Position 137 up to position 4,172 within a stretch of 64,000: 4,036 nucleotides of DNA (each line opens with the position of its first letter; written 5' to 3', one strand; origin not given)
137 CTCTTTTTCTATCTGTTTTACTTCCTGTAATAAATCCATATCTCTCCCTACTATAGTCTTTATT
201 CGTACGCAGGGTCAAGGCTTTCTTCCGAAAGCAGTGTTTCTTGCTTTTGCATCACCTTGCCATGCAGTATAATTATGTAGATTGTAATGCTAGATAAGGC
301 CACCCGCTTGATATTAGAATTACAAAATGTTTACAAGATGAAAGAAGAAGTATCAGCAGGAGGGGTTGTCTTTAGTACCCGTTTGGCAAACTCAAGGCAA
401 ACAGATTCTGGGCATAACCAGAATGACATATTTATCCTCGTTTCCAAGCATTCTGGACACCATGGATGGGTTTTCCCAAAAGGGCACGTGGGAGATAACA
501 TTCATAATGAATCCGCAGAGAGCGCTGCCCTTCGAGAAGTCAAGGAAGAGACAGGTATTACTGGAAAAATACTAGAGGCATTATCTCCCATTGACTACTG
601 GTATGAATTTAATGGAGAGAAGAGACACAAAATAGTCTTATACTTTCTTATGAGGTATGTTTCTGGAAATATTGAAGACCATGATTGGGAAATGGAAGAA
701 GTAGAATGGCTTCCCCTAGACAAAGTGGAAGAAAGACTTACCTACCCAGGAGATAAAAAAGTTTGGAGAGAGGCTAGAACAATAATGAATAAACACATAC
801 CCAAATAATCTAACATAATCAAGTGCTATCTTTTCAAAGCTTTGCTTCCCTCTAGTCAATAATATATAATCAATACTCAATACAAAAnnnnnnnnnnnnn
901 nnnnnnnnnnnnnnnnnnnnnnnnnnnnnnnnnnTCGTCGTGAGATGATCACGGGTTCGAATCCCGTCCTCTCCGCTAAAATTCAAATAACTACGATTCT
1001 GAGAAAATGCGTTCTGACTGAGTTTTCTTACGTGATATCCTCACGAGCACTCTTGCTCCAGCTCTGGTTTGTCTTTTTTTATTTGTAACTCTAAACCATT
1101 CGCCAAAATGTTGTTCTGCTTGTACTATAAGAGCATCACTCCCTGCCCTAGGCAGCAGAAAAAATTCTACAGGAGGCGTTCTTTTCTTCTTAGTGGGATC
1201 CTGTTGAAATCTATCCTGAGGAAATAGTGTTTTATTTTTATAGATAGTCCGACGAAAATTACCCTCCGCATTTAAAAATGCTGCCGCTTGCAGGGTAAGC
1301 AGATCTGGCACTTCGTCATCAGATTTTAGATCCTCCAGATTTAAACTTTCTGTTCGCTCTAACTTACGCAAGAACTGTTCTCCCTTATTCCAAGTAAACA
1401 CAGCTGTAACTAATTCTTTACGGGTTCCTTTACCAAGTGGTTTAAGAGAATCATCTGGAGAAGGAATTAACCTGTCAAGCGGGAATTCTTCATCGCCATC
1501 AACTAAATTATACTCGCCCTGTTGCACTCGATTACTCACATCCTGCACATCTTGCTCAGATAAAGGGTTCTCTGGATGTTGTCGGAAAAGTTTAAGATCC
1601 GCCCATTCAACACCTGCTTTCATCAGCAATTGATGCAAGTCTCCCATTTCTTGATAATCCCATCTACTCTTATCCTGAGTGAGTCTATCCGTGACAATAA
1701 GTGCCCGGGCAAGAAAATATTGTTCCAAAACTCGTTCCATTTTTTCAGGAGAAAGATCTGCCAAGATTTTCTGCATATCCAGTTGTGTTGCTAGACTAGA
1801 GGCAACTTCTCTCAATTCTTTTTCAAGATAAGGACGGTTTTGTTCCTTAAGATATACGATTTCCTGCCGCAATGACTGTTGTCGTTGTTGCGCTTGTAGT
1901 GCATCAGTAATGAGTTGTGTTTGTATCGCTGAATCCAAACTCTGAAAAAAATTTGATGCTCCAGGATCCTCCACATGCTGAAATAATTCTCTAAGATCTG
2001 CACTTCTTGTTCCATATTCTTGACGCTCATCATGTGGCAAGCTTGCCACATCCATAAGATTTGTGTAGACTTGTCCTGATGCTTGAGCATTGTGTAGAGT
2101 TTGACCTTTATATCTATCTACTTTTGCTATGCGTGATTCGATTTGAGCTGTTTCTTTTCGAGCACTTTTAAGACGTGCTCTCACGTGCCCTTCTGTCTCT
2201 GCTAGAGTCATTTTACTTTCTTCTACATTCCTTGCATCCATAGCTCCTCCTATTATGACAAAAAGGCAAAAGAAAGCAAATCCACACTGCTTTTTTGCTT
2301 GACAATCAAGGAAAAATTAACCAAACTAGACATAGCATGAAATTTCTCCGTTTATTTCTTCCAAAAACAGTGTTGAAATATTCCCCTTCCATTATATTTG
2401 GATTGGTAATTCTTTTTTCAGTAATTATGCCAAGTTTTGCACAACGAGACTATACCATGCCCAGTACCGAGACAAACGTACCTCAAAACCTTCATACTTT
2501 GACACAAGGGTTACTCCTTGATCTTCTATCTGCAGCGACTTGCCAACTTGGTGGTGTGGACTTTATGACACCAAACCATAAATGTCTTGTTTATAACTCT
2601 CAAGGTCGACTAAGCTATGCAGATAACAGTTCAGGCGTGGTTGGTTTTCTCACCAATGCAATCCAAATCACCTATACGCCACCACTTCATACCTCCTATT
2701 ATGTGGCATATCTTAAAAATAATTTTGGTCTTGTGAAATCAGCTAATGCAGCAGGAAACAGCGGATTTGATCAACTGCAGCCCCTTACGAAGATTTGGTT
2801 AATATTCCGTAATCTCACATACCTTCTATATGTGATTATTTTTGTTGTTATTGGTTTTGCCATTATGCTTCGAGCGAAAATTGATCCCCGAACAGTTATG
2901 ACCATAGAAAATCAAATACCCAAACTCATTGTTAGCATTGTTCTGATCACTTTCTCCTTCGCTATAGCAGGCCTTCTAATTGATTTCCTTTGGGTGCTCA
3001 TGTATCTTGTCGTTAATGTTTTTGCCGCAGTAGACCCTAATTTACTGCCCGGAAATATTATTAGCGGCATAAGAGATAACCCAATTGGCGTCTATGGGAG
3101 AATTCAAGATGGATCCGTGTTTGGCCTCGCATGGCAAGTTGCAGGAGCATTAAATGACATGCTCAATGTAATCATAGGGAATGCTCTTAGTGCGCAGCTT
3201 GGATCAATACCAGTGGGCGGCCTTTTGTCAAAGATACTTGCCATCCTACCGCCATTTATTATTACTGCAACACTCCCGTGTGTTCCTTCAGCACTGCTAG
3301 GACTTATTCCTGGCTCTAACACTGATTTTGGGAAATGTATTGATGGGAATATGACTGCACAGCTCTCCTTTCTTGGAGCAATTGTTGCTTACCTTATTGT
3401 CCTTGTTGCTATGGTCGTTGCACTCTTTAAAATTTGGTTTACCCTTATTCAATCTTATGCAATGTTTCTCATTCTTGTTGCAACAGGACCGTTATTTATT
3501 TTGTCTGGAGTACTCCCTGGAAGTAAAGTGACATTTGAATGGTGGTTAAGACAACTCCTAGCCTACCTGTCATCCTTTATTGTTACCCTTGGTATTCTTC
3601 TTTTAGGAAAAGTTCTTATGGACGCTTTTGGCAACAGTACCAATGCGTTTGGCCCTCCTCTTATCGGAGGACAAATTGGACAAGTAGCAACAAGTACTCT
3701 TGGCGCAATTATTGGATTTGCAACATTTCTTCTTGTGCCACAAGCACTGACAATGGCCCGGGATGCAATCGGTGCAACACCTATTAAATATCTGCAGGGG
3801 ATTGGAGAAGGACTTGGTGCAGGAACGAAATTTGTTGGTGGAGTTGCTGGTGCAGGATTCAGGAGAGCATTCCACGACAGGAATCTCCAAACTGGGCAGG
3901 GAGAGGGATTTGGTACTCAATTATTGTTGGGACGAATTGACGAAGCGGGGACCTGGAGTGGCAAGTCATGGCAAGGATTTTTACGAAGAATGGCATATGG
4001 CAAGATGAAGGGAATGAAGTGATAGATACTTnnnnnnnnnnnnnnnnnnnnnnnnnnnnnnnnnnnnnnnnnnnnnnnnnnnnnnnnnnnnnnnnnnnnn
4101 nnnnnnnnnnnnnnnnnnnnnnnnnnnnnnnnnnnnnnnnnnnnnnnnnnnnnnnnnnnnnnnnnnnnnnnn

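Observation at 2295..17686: Gram-positive-type T4SS-like cluster between tRNA-Ser and the dnaN-dnaA origin genes, with no relaxase or coupling protein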

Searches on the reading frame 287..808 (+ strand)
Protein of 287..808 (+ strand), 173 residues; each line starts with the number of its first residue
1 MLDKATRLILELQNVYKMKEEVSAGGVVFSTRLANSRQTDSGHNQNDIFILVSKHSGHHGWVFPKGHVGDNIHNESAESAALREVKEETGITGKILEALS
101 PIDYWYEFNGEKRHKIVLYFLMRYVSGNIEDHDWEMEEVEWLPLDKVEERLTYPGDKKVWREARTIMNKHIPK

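Call 4: search_protein_families(library=pfam, proteins=[window:287-808:+], max_evalue=0.01)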
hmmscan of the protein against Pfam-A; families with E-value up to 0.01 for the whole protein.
window:287-808:+ (173 aa): 1 family
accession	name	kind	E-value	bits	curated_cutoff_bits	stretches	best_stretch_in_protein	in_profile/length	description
PF00293.34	NUDIX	-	5.5e-21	75.4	21.1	1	47-159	16-130/134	NUDIX domain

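Call 23: find_encoding_contigs(protein=window:287-808:+, flank=10000, max_places=4)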
Protein window:287-808:+ (173 aa): 4 contigs read that carry it; 4 places shown.
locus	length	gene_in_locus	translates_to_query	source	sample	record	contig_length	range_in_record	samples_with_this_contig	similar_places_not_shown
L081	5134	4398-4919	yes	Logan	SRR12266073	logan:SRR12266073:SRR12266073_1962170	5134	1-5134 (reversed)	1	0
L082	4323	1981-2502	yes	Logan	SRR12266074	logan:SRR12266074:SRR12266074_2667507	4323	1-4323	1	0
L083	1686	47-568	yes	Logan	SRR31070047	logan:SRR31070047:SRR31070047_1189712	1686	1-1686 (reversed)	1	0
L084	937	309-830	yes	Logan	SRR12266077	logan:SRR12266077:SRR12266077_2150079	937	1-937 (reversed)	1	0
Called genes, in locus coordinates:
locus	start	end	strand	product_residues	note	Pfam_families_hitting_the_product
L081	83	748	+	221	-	PF03167:UDG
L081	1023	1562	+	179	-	-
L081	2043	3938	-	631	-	-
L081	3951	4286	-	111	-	-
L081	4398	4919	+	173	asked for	PF00293:NUDIX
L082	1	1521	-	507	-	?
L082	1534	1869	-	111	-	-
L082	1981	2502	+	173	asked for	PF00293:NUDIX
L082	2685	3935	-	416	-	-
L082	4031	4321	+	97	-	?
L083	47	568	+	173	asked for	PF00293:NUDIX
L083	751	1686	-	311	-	?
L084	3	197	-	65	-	?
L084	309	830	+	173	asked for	PF00293:NUDIX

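Call 32: search_protein_families(library=pfam, proteins=[L081:2043-3938:-, L081:3951-4286:-, L081:1023-1562:+], max_evalue=5)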
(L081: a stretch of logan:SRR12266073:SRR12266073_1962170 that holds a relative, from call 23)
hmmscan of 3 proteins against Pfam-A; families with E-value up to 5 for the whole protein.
L081:2043-3938:- (631 aa): 2 families
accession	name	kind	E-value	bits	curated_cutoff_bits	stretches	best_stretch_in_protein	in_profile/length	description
PF09617.15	Cas_GSU0053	-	0.076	13.4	25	1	288-388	43-130/168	CRISPR-associated protein GSU0053 (Cas_GSU0053)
PF03839.21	Sec62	-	0.47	10.7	27.8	1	509-620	10-123/191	Translocation protein Sec62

L081:3951-4286:- (111 aa): 9 families
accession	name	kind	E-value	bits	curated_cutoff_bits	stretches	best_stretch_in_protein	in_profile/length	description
PF11123.14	DNA_Packaging_2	-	0.0017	18.8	27.5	1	56-107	4-54/79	DNA packaging protein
PF07730.19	HisKA_3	-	0.054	14.5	24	1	52-93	21-61/68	Histidine kinase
PF13108.11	DUF3969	-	0.056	13.9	25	1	18-95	17-96/106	Protein of unknown function (DUF3969)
PF06847.16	Arc_PepC_II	-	0.083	13.9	29.9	1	49-108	15-75/93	Archaeal Peptidase A24 C-terminus Type II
PF05073.17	Baculo_p24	-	0.26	11.6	21.3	1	18-96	76-150/160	Baculovirus P24 capsid protein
PF08581.15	Tup_N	-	0.33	11.8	28.7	1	54-83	47-76/77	Tup N-terminal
PF07743.18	HSCB_C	-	0.36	11.7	22.1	1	49-104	3-60/74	HSCB C-terminal oligomerisation domain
PF04282.18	DUF438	-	0.51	10.7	25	1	49-78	2-30/67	Family of unknown function (DUF438)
PF03961.19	FapA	-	2.1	8.3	31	1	11-87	154-225/272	Flagellar Assembly Protein A beta solenoid domain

L081:1023-1562:+ (179 aa): 2 families
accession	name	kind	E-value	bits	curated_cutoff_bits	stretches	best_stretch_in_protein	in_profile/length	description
PF18923.6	DUF5673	-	0.022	15.2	26.7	1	89-124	5-40/66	Domain of unknown function (DUF5673)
PF20794.3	bPH_7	-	0.25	11.3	25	1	34-103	7-70/135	Bacterial PH domain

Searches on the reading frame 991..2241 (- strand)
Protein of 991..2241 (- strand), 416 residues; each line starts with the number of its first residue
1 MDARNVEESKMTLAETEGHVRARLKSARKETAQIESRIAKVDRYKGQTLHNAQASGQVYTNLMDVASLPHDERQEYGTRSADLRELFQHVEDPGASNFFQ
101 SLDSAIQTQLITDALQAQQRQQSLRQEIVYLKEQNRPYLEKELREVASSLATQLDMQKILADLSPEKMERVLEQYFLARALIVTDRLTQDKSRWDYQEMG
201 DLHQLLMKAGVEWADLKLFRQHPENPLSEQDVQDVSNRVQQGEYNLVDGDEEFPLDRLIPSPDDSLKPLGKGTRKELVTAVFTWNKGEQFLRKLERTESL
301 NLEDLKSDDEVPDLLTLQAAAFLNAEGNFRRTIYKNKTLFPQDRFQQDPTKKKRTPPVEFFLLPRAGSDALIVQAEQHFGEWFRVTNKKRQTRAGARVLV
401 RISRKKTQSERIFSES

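Call 4: search_protein_families(library=pfam, proteins=[window:991-2241:-], max_evalue=0.01)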
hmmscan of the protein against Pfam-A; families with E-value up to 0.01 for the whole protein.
window:991-2241:- (416 aa): 0 families

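Call 18: search_protein_families(library=ncbifam, proteins=[window:991-2241:-], max_evalue=0.01)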
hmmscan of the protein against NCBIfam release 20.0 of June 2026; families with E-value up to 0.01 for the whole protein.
window:991-2241:- (416 aa): 0 families

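Call 32: search_protein_families(library=pfam, proteins=[window:991-2241:-], max_evalue=5)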
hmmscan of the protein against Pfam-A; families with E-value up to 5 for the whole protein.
window:991-2241:- (416 aa): 2 families
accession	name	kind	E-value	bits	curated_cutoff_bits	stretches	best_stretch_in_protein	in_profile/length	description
PF04961.17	FTCD_C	-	0.16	12.1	24.5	1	25-88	44-107/182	Formiminotransferase-cyclodeaminase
PF03449.20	GreA_GreB_N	-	1.7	9.3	24.5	0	24-41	45-62/71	Transcription elongation factor, N-terminal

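Call 40: find_encoding_contigs(protein=window:991-2241:-, flank=10000, max_places=3)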
Protein window:991-2241:- (416 aa): 2 contigs read that carry it; 2 places shown.
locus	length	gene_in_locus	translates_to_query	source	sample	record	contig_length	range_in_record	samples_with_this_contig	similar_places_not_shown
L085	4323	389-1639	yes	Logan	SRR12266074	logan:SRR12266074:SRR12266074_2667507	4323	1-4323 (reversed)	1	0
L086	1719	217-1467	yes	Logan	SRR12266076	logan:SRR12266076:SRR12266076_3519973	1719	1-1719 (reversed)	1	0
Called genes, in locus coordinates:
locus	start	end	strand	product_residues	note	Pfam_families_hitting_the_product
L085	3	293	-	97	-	?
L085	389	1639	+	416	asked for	-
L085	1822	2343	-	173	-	PF00293:NUDIX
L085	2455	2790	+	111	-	-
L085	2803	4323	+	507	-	?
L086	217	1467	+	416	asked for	-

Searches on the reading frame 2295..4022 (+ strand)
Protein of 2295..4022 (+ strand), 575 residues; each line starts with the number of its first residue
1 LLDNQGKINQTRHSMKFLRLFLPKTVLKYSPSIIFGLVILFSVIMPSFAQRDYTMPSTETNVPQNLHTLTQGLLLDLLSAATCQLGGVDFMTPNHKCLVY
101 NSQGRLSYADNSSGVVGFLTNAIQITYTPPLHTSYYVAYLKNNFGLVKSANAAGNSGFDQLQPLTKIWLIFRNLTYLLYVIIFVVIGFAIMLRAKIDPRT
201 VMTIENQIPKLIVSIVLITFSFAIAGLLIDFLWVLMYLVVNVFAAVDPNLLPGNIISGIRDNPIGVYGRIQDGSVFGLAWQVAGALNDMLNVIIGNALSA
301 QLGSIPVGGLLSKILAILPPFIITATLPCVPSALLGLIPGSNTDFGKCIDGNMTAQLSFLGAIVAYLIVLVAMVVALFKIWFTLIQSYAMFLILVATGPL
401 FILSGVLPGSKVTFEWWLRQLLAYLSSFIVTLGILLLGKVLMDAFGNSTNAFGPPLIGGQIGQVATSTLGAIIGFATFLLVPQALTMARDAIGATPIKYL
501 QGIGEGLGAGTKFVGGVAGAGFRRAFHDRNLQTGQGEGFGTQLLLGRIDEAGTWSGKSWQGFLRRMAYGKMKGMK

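Call 4: search_protein_families(library=pfam, proteins=[window:2295-4022:+], max_evalue=0.01)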
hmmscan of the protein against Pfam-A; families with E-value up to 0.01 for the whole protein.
window:2295-4022:+ (575 aa): 2 families
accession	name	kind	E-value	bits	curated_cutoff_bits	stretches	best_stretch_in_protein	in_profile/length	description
PF04610.19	TrbL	-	5.9e-07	29.9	25.9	1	359-477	97-211/215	TrbL/VirB6 plasmid conjugal transfer protein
PF19511.4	TrbL_5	-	0.0025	17.5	25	1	362-462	155-259/290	Conjugal transfer protein TrbL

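Call 18: search_protein_families(library=ncbifam, proteins=[window:2295-4022:+], max_evalue=0.01)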
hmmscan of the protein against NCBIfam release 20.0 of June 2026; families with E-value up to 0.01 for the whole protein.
window:2295-4022:+ (575 aa): 0 families
